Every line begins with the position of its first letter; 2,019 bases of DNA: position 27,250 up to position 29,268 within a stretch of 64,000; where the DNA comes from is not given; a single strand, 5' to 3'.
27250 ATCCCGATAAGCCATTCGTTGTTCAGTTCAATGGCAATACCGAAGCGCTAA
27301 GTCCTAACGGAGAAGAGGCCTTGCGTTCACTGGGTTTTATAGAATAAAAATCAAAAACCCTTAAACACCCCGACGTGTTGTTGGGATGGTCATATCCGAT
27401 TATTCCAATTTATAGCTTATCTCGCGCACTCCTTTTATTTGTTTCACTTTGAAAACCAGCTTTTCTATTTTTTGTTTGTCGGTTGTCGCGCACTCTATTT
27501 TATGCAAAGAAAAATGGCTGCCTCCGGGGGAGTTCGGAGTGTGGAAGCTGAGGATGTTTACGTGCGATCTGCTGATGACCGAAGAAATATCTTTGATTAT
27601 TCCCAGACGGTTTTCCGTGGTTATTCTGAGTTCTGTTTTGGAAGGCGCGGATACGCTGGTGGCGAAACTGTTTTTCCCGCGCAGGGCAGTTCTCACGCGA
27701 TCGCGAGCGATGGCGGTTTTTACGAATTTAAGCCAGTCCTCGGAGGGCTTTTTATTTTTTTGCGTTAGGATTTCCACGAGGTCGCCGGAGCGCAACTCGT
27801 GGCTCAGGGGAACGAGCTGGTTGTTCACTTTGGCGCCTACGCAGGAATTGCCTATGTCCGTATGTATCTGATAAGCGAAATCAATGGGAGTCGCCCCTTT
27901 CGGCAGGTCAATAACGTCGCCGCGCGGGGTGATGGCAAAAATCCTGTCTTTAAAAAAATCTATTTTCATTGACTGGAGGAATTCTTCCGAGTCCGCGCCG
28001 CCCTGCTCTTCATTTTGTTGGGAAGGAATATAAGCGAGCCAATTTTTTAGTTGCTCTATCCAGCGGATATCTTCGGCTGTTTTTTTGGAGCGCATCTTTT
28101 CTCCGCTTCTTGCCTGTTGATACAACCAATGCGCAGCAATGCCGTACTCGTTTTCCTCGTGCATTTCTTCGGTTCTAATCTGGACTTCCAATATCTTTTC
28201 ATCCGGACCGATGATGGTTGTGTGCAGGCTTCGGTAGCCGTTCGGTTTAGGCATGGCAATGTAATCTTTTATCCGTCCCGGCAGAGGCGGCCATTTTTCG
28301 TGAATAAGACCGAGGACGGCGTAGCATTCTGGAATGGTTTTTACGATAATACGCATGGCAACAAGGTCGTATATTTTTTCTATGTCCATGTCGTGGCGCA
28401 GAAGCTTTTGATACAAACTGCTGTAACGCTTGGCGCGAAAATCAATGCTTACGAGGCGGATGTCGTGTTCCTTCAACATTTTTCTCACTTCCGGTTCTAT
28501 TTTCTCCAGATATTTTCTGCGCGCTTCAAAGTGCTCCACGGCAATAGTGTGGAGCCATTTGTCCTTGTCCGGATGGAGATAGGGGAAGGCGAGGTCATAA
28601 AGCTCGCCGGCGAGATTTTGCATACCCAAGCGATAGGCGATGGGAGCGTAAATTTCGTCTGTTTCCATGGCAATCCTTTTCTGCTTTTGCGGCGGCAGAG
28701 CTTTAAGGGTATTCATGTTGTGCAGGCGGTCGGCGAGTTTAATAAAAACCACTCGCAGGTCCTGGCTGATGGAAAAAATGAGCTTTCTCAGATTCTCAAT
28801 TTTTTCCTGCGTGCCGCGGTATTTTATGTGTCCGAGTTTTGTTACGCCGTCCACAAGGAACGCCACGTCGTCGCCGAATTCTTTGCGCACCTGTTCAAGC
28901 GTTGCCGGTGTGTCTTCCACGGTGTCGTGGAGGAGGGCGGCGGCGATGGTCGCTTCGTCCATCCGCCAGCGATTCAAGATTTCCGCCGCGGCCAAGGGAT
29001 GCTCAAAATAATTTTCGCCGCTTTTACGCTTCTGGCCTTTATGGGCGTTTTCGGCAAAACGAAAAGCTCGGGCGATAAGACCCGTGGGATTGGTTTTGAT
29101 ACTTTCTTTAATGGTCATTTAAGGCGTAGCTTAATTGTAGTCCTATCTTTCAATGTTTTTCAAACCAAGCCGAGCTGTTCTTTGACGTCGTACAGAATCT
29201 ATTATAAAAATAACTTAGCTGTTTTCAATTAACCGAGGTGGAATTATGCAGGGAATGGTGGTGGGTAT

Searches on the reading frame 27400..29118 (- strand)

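Call 66: search_protein_families(library=pfam, proteins=[window:27400-29118:-], max_evalue=0.0001)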
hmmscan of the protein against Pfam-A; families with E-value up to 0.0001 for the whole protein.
window:27400-29118:- (572 aa): 5 families
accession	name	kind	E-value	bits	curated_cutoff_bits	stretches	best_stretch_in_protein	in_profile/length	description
PF13328.12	HD_4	-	5.8e-50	169.5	27.2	1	18-166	1-155/156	HD domain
PF04607.23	RelA_SpoT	-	3.7e-38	130.7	27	1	228-336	2-111/113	Region found in RelA / SpoT proteins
PF02824.27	TGS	-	1e-24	86.8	22.2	1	394-452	2-60/60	TGS domain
PF01966.28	HD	-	2.5e-10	41.1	22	1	37-135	1-116/116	HD domain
PF13291.12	ACT_4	-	1e-08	36.2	27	1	495-567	7-78/80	ACT domain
